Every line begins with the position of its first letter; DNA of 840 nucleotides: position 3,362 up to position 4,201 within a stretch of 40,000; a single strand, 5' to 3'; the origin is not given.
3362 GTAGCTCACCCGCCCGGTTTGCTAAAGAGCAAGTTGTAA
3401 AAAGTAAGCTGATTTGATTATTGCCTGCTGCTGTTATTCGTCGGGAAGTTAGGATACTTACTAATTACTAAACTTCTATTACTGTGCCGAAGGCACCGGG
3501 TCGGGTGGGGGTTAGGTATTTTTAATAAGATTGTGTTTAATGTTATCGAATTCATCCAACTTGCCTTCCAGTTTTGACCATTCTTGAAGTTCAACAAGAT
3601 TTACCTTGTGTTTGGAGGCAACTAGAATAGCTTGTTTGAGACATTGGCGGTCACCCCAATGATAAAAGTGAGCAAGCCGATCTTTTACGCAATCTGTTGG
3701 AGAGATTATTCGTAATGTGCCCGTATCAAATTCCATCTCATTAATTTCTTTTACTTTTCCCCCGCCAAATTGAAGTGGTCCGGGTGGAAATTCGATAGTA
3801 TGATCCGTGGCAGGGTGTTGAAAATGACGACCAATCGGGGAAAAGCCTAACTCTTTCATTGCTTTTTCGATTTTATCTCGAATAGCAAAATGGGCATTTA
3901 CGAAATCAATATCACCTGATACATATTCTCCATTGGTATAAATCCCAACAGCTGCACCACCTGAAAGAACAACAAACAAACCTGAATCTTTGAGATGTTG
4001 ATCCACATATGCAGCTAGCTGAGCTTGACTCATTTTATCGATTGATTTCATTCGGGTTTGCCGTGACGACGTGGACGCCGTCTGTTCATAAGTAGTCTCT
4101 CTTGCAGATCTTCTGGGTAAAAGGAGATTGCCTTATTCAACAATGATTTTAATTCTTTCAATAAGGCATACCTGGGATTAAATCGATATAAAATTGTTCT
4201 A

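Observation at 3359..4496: Two-gene cassette: winged-HTH protein plus minimal nucleotidyltransferase-fold protein, a candidate uncharacterised TA/defence module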

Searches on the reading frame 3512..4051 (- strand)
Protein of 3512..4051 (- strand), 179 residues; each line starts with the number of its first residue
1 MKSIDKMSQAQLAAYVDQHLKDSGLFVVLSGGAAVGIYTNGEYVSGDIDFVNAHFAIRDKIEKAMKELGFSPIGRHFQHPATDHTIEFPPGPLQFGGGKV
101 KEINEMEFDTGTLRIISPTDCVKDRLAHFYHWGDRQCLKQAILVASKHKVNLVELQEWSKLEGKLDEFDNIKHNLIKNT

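Call 3: search_protein_families(library=pfam, proteins=[window:3512-4051:-], max_evalue=1)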
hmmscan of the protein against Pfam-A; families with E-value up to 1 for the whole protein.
window:3512-4051:- (179 aa): 1 family
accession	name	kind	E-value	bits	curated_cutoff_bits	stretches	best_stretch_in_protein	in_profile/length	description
PF00356.27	LacI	-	0.03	14.5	27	1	56-72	29-45/46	Bacterial regulatory proteins, lacI family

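Call 4: search_protein_families(library=ncbifam, proteins=[window:3512-4051:-], max_evalue=1)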
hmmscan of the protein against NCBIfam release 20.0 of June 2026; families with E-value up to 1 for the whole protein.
window:3512-4051:- (179 aa): 0 families

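Call 5: search_protein_families(library=padloc, proteins=[window:3512-4051:-], max_evalue=1)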
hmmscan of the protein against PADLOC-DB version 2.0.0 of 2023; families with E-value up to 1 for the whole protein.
window:3512-4051:- (179 aa): 0 families
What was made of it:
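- On AbiE (AbiEi/AbiEii): The window protein gives no PF08843 or PADLOC AbiEii hit (calls 3, 5). No AbiEi profile matches it (calls 3, 5).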

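Call 6: find_homologous_proteins(query=window:3512-4051:-)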
Query window:3512-4051:- (179 aa): 1022 proteins with E <= 0.001 among 1079 candidates; the best 120 are listed.
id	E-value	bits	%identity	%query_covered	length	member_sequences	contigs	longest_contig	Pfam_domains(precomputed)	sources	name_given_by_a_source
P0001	3.6e-104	364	89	100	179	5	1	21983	-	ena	-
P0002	5.8e-101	354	86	99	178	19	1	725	-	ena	-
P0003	1.5e-98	346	84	100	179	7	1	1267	-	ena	-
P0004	2.4e-98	345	83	100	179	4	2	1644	-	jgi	-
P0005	1.9e-94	333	82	100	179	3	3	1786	-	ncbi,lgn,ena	-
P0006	2.1e-93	329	79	99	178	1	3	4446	-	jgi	jgi:hypothetical protein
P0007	2.2e-93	329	79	99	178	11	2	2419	-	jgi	-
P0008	5.8e-93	328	80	100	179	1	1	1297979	-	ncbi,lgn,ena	-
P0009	6.3e-93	328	79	100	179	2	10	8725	-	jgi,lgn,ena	-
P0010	4.2e-92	325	78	99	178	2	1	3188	-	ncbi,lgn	-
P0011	1.0e-91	324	78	99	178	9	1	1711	-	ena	-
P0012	1.1e-90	321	78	100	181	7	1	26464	-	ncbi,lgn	-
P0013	4.4e-86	306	74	100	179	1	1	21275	-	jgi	-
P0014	7.2e-85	302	73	99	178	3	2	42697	-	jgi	-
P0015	1.1e-84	301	75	100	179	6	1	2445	-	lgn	-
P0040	3.8e-69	250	63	95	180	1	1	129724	-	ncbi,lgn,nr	ncbi:MAG: hypothetical protein H0S79_13665 [Anaerolineaceae bacterium]|nr:hypothetical protein [Anae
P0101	9.2e-59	217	54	98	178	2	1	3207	-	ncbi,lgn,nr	ncbi:MAG: hypothetical protein H0S79_26245 [Anaerolineaceae bacterium]|nr:hypothetical protein [Anae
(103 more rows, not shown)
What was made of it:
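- At least one metagenome-assembled genome has two paralogs (P0040 and P0101, call 6).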

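Call 7: search_solved_structures(query=window:3512-4051:-, max_evalue=10)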
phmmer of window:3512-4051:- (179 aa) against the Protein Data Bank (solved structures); distinct sequences matched with E-value up to 10: 0.

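Call 13: search_solved_structures(query=A1, max_evalue=10, show_alignments=3)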
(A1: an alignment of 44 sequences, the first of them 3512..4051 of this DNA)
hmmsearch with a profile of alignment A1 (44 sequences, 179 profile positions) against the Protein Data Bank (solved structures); distinct sequences matched with E-value up to 10: 0.

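Call 17: predict_structure(alignment_id=A1)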
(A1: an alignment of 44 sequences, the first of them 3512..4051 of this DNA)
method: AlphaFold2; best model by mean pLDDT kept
length: 179 residues; sequences in the alignment: 44
mean_pLDDT: 92.4   pTM: 0.87
mean pLDDT of the five models: 92.4, 92.1, 91.6, 91.5, 87.4
residues with pLDDT >= 90: 145; 70-90: 31; 50-70: 2; < 50: 1
segments of 3 or more residues with pLDDT < 50: none
pLDDT, mean of each block of 10 residues (from residue 1): 90 97 95 94 89 88 97 94 93 81 92 96 95 95 95 95 95 79
secondary structure, 60 per line:
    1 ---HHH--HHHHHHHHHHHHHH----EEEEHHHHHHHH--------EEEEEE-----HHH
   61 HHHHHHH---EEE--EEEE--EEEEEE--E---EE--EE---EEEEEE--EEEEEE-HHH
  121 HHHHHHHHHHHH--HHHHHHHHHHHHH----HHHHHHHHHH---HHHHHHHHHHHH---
elements in order: H9-22 E27-30 H31-38 E47-52 H58-67 E71-73 E76-79 E82-87 E103-108 E111-116 H118-132 H135-147 H152-161 H165-176
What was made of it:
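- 3512..4051 (-): 179-aa minimal pol-beta-type nucleotidyltransferase with a C-terminal four-helix lobe. Conserved residues are G31 G32, S45-x-D47-x-D49, E87, K123-D124-R125, D134 and E162. AF2 gives pLDDT 92.4 (call 17).
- The model is confident (pLDDT 92.4, call 17).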

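Call 20: fold_search(model_id=the predicted structure, library=pdb)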
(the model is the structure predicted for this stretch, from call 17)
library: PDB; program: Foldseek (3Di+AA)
matches with E <= 10: 177; with E <= 0.001: 9
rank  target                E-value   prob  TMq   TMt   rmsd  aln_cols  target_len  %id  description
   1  5kqj_MODEL_1_A        8.6e-05  1.00  0.53  0.52   7.8       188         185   14  Solution Structure of Antibiotic-Resistance Factor ANT(2'')-Ia Reveals Substrate-Regulated Conformation Dynami (released 2017-07-12)
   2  5uvd                  9.6e-05  1.00  0.64  0.54   5.7       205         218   14  Crystal structure of an antigenic nucleotidyltransferase-like protein from Paracoccidioides brasiliensis (released 2018-01-31)
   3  5cfu                  1.4e-04  1.00  0.48  0.49   7.0       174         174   15  Crystal Structure of ANT(2")-Ia in complex with adenylyl-2"-tobramycin (released 2016-07-20)
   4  4wqk                  2.5e-04  1.00  0.51  0.52   6.6       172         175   14  Crystal structure of aminoglycoside nucleotidylyltransferase ANT(2")-Ia, apo form (released 2014-11-12)
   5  4fo1_A                3.6e-04  1.00  0.54  0.60   4.9       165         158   16  Crystal structure of lincosamide antibiotic adenylyltransferase LnuA, apo (released 2012-07-04)
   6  4xje                  3.8e-04  1.00  0.48  0.49   7.0       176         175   14  CRYSTAL STRUCTURE OF ANT(2") IN COMPLEX WITH AMP AND TOBRAMYCIN (released 2016-01-20)
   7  5cfs                  5.4e-04  1.00  0.50  0.51   6.7       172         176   14  Crystal Structure of ANT(2")-Ia in complex with AMPCPP and tobramycin (released 2016-03-16)
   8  6y8q_A                5.7e-04  1.00  0.49  0.46   5.5       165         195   15  AbiEi antitoxin from Streptococcus agalactiae (released 2020-12-16)
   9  4wse_B                9.5e-04  1.00  0.44  0.19   5.6       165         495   13  Crystal structure of the Mimivirus polyadenylate synthase (released 2015-04-01)
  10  8an5_B                1.2e-03  1.00  0.56  0.55   5.4       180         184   13  MenAT1 toxin-antitoxin complex (rv0078a-rv0078b) from Mycobacterium tuberculosis H37Rv (released 2023-08-02)
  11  4wse_A                2.2e-03  1.00  0.45  0.19   5.5       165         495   13  Crystal structure of the Mimivirus polyadenylate synthase (released 2015-04-01)
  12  4ok0_B                3.8e-03  0.98  0.41  0.34  11.9       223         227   11  Crystal structure of putative nucleotidyltransferase from H. pylori (released 2014-04-09)
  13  8an4_B                4.5e-03  1.00  0.55  0.53   6.3       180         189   13  MenT1 toxin (rv0078a) from Mycobacterium tuberculosis H37Rv (released 2023-08-02)
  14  4wby                  4.5e-03  0.97  0.38  0.22  11.9       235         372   15  tRNA-processing enzyme (apo form I) (released 2015-04-15)
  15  4o8s                  5.0e-03  0.99  0.48  0.39   8.1       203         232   17  Crystal structure of JHP933 from Helicobacter pylori (released 2014-09-10)
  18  6y8q_D                7.1e-03  1.00  0.43  0.42   9.2       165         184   15  AbiEi antitoxin from Streptococcus agalactiae (released 2020-12-16)
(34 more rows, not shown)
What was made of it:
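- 3512..4051 (-): Foldseek matches ANT(2'')-Ia, 5uvd, LnuA, AbiEi, MenT1 and MenT3 (call 20).
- On MenAT (MenT toxins): The fold matches MenT1 at TM 0.56 and E 1.2e-3 (call 20).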

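Call 21: search_protein_representatives(alignment_id=A1)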
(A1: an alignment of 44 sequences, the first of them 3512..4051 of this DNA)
Query: 44 sequences, 179 profile positions. Proteins with E-value up to 0.001 (for the whole library): 2215; up to 1e-10: 1129; up to 1e-30: 212. The best 150 are listed.
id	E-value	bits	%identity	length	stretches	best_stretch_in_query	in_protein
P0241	3.9e-80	284.0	-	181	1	1-177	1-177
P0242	5.3e-80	283.5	-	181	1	1-177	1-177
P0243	3.2e-74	264.7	-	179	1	1-177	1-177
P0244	2.1e-73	262.1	-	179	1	1-176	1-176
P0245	1.6e-70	252.6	-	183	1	1-177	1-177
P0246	2.2e-66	239.1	-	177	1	1-175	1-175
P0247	3.6e-63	228.7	-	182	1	4-178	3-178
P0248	6.5e-63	227.8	-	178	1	1-176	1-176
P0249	9.2e-63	227.4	-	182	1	1-176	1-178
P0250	4.0e-62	225.3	-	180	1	2-176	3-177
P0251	4.2e-59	215.4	-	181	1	1-177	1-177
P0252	8.8e-58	211.1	-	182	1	8-177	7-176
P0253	1.7e-56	207.0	-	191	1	6-176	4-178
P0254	6.2e-55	201.8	-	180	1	1-172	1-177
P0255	5.6e-54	198.7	-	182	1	8-176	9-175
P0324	8.4e-41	155.8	-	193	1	10-170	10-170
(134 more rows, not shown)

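Call 25: find_related_loci(query=A1, collection=genome_contigs, flank=6000)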
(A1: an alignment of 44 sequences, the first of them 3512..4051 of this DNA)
Query A1 (179 aa) in genome_contigs; peptide patterns used: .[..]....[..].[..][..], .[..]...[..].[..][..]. (x = any residue, [..] = any of these).
600 stretches matched a pattern (row limit reached: there are more); 579 encode a relative of the query (tblastn E <= 1e-3); the best 80 are kept; 80 distinct loci.
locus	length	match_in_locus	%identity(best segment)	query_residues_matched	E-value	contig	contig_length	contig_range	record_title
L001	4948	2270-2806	84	1-179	3e-104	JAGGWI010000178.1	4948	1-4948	MAG: Desulfuromusa sp. isolate AUK122 PB_MBMC_076_c_000000000328, whole genome shotgun sequence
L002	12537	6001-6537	80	1-179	4e-99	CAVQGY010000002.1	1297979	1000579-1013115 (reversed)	MAG: uncultured Chloroflexia bacterium isolate MFD09964.bin.1.182 genome assembly, contig: contig_13089, whole genome sh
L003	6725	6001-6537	78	1-179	1e-96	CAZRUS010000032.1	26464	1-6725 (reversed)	MAG TPA_asm: uncultured Anaerolineales bacterium isolate binchicken_co17_291 genome assembly, contig: NODE_4899_length_2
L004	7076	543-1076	77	1-178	1e-95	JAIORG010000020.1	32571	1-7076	MAG: Anaerolineales bacterium isolate SMBSF12 20072_Bin_6_contigs_1_c_000000000155, whole genome shotgun sequence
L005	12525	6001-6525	71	1-175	9e-88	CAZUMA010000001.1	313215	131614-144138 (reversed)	MAG TPA_asm: uncultured Anaerolineales bacterium isolate SRP332253_co2_238 genome assembly, contig: NODE_6_length_313215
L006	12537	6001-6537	72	1-179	3e-87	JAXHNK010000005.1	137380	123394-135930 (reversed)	MAG: Anaerolineales bacterium isolate Salar_de_Ascotan_soil_MAG_ASO84 contig_3180_polypolish, whole genome shotgun seque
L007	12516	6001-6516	66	1-172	9e-80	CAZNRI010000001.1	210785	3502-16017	MAG TPA_asm: uncultured Brevefilum sp. isolate binchicken_co211_279 genome assembly, contig: NODE_6_length_210785_cov_14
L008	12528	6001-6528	55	1-176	6e-69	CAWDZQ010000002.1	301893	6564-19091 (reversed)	MAG: uncultured Chloroflexia bacterium isolate MFD05684.bin.1.112 genome assembly, contig: contig_36649, whole genome sh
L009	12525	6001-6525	58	1-175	5e-69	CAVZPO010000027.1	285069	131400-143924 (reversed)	MAG: uncultured Chloroflexia bacterium isolate MFD02809.bin.1.41 genome assembly, contig: contig_79547, whole genome sho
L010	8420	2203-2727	57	1-175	3e-68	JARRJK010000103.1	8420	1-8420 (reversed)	MAG: Anaerolineales bacterium isolate Spart_018_MAG scaffold_7963, whole genome shotgun sequence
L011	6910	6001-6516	59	1-172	1e-67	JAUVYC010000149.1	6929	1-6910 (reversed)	MAG: Spirochaetota bacterium isolate CSMAG_1232 CSMAG_1232_k141_268361_length_6929_cov_6.9806, whole genome shotgun sequ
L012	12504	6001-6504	59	1-168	2e-67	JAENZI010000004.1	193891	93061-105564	MAG: Anaerolineaceae bacterium isolate BM5_bin.2 BM5_bin2_NODE_26_length_193891_cov_30.398909, whole genome shotgun sequ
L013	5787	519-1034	57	1-172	8e-68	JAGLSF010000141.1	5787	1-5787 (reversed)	MAG: Spirochaetes bacterium isolate RS_9_44 ROV157_9.bin.44.fa_141, whole genome shotgun sequence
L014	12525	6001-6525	58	1-175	2e-67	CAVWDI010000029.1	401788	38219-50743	MAG: uncultured Chloroflexia bacterium isolate MFD03804.bin.2.42 genome assembly, contig: contig_61682, whole genome sho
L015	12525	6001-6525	57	1-175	7e-67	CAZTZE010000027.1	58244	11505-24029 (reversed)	MAG TPA_asm: uncultured Chloroflexus sp. isolate binchicken_co266_168 genome assembly, contig: NODE_1107_length_58244_co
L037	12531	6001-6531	53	1-177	1e-62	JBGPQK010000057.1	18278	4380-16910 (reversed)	MAG: Anaerolineae bacterium isolate OBJ1_062018_150_34 k141_328967_length_18278_cov_21.6144, whole genome shotgun sequen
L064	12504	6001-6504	54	1-168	4e-59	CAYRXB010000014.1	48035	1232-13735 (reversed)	MAG TPA_asm: uncultured Anaerolinea sp. isolate SRP278314_co1_254 genome assembly, contig: NODE_943_length_48035_cov_18.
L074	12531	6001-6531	53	1-177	5e-59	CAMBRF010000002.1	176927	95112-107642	MAG: PVC group bacterium isolate MiH-14oct19-80 genome assembly, contig: MiH-14oct19-C28, whole genome shotgun sequence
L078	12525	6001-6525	53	1-175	2e-58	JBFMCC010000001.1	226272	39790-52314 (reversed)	MAG: Chloroflexota bacterium isolate MAG181 MAG181_1, whole genome shotgun sequence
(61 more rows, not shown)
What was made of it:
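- The family is centred on uncultured anaerobic Chloroflexota rather than antibiotic-exposed taxa (call 25).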

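Call 33: search_protein_families(library=pfam, alignment_id=A2, max_evalue=1)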
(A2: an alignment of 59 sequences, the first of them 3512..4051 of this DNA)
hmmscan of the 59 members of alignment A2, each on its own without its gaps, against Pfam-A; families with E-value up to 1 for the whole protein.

A. member 1, window:3512-4051:- (179 aa): 1 family
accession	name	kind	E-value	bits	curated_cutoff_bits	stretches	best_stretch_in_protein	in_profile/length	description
PF00356.27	LacI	-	0.03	14.5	27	1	56-72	29-45/46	Bacterial regulatory proteins, lacI family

B. families by the number of members that match (of 59 scanned): 31 families (the first 25 are shown)
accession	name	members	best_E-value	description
PF09970.15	DUF2204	32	7.1e-05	Nucleotidyl transferase of unknown function (DUF2204)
PF14907.12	NTP_transf_5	7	0.00038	Uncharacterised nucleotidyltransferase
PF10706.15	Aminoglyc_resit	3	0.014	Aminoglycoside-2''-adenylyltransferase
PF19502.5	DUF6036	3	0.016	Nucleotidyltransferase of unknown function (DUF6036)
PF25432.1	FF_PRPF40A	3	0.078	PRPF40A-like, FF domain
PF17687.6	DUF5535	2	0.0051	Family of unknown function (DUF5535)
PF09660.15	DUF2397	1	0.0012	Protein of unknown function (DUF2397)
PF20828.2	ATV_ORF273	1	0.0028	Acidianus two-tailed virus, ORF273 protein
PF14272.11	Gly_rich_SFCGS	1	0.013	Glycine-rich SFCGS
PF13399.11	LytR_C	1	0.016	LytR cell envelope-related transcriptional attenuator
PF17297.7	PEPCK_N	1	0.018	Phosphoenolpyruvate carboxykinase N-terminal domain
PF01110.22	CNTF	1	0.023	Ciliary neurotrophic factor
PF00356.27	LacI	1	0.03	Bacterial regulatory proteins, lacI family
PF03906.20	Phage_T7_tail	1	0.042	Phage T7 tail fibre protein, N-terminal domain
PF04376.19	ATE_N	1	0.058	Arginine-tRNA-protein transferase, N terminus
PF08843.17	AbiEii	1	0.059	Nucleotidyl transferase AbiEii toxin, Type IV TA system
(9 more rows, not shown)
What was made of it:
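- There are weak Aminoglyc_resit hits in 3 of 59 members (call 33).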

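Call 36: search_solved_structures(query=A2, max_evalue=10, show_alignments=2)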
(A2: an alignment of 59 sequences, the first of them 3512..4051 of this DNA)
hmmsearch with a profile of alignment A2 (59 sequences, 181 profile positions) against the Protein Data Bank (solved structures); distinct sequences matched with E-value up to 10: 2.
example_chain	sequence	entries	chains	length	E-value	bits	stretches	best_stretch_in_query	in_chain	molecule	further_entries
5uvd_A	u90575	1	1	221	0.3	13.8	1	6-61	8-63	Nucleotidyltransferase-like protein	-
4oer_A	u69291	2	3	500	1.2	11.8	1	10-43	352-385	NikA protein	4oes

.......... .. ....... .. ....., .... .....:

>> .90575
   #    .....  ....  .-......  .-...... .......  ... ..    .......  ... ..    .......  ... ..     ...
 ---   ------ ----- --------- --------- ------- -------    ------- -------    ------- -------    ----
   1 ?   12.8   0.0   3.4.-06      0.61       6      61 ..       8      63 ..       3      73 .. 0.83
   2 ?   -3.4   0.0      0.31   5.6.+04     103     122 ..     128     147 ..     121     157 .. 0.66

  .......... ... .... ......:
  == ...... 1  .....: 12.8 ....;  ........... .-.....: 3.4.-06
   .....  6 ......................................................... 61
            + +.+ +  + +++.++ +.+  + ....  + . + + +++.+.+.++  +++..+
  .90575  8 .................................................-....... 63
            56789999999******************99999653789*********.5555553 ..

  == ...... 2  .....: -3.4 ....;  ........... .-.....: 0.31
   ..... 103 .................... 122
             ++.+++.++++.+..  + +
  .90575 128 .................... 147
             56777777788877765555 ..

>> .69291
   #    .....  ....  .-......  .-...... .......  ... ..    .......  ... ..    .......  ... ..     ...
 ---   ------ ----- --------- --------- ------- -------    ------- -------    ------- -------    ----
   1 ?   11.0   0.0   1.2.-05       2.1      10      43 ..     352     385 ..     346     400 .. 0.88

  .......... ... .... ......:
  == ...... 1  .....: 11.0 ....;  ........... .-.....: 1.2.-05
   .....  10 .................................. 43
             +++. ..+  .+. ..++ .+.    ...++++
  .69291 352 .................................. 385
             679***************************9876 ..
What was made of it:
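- On ANT(2'')/Lnu antibiotic nucleotidyltransferases: PDB sequence searches find nothing (calls 7, 13, 36).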

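Call 37: search_dna_similar(query=window:3512-4051:-, collection=plasmids, mode=protein, max_evalue=0.001)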
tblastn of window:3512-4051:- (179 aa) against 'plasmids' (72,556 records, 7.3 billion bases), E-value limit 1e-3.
Records with a match: 38; places in all: 40; records where one place covers at least 80% of the query: 15.
Best place of each record, by identity: <60% 38.
By first word of the organism name: Leptospira 35; Bdellovibrio 1; Sulfurospirillum 1; Sulfurimonas 1.
By predicted mobility (MOB-suite, as given by PLSDB): non-mobilizable 38.
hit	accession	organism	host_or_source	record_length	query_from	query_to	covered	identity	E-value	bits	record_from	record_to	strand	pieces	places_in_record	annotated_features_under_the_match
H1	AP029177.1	Bdellovibrio sp. HAGR004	Microbe,sewage sludge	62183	1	175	98%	45.2%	1e-37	143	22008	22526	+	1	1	hypothetical protein (x2)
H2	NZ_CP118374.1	Sulfurospirillum sp. 'SP'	bacterial isolate,Wastewater treatment ...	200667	1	169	94%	46.2%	5e-40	150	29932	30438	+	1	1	hypothetical protein | winged helix-turn-helix domain-containing protein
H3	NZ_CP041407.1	Sulfurimonas paralvinellae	polychaetes,hydrothermal vent ...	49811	2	169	94%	44.0%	3e-42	157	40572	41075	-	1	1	hypothetical protein | winged helix-turn-helix domain-containing protein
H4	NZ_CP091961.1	Leptospira noguchii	Bos taurus,Cell culture,urine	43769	7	165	89%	41.3%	4e-32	127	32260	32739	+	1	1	hypothetical protein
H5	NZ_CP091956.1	Leptospira noguchii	Bos taurus,Cell culture,urine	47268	7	165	89%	41.3%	4e-32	127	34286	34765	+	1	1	hypothetical protein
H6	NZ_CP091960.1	Leptospira noguchii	Bos taurus,Cell culture,urine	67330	7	165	89%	41.3%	4e-32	127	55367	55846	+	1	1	hypothetical protein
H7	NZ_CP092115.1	Leptospira noguchii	Bos taurus,Cell culture,urine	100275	7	165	89%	41.3%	4e-32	127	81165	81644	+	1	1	hypothetical protein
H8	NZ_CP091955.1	Leptospira noguchii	-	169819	7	165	89%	41.3%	4e-32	127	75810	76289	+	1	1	hypothetical protein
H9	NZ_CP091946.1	Leptospira noguchii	Bos taurus,Cell culture,urine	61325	7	165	89%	40.6%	1e-31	126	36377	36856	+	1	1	hypothetical protein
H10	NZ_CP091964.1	Leptospira noguchii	Homo sapiens,Cell culture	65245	7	165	89%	40.6%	1e-31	126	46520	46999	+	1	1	hypothetical protein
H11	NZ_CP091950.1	Leptospira noguchii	Bos taurus,Cell culture,urine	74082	7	165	89%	40.6%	1e-31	126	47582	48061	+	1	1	hypothetical protein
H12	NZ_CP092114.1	Leptospira noguchii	Bos taurus,Cell culture,urine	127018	7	165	89%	40.6%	1e-31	126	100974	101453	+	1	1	hypothetical protein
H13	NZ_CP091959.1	Leptospira noguchii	Bos taurus,Cell culture,urine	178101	7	165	89%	40.6%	1e-31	126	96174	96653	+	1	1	hypothetical protein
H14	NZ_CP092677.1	Leptospira interrogans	Homo sapiens,blood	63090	7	163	88%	39.9%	5e-32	127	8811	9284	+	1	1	hypothetical protein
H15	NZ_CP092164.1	Leptospira interrogans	Homo sapiens,blood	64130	7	163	88%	39.9%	5e-32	127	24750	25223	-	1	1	hypothetical protein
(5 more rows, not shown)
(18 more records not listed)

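Call 38: search_dna_similar(query=window:3512-4051:-, collection=phages, mode=protein, max_evalue=0.001)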
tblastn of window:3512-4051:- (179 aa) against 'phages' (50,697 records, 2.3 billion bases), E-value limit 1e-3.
No match.

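Call 39: get_annotated_region(hit=H4, flank=4000)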
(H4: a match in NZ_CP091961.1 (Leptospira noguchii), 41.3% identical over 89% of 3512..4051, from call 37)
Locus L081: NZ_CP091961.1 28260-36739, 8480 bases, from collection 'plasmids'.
description: Leptospira noguchii strain IP1512017 plasmid p3_LIP1512017, complete sequence
organism: Leptospira noguchii (NCBI taxid 28182)
taxonomy: Bacteria; Spirochaetota; Spirochaetia; Leptospirales; Leptospiraceae; Leptospira; Leptospira noguchii
host: -; source: Bos taurus,Cell culture,urine; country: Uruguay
typing (MOB-suite, as given by PLSDB): non-mobilizable; replicon rep_cluster_216
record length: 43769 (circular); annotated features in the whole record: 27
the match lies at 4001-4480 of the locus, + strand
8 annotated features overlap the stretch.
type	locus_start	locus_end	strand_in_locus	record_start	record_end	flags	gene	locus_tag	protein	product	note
CDS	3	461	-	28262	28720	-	-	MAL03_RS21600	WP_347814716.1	hypothetical protein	-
CDS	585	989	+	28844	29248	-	-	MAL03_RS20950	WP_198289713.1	hypothetical protein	-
CDS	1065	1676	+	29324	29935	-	-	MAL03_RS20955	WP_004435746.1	hypothetical protein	-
CDS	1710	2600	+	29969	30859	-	-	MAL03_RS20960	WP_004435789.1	histidine kinase N-terminal 7TM domain-containing protein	-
CDS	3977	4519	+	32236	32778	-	-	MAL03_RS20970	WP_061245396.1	hypothetical protein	-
CDS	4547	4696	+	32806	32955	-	-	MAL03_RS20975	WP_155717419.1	hypothetical protein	-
CDS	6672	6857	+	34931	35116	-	-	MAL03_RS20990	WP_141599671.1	hypothetical protein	-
CDS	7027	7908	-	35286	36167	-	-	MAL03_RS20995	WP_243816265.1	Rpn family recombination-promoting nuclease/putative transposase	-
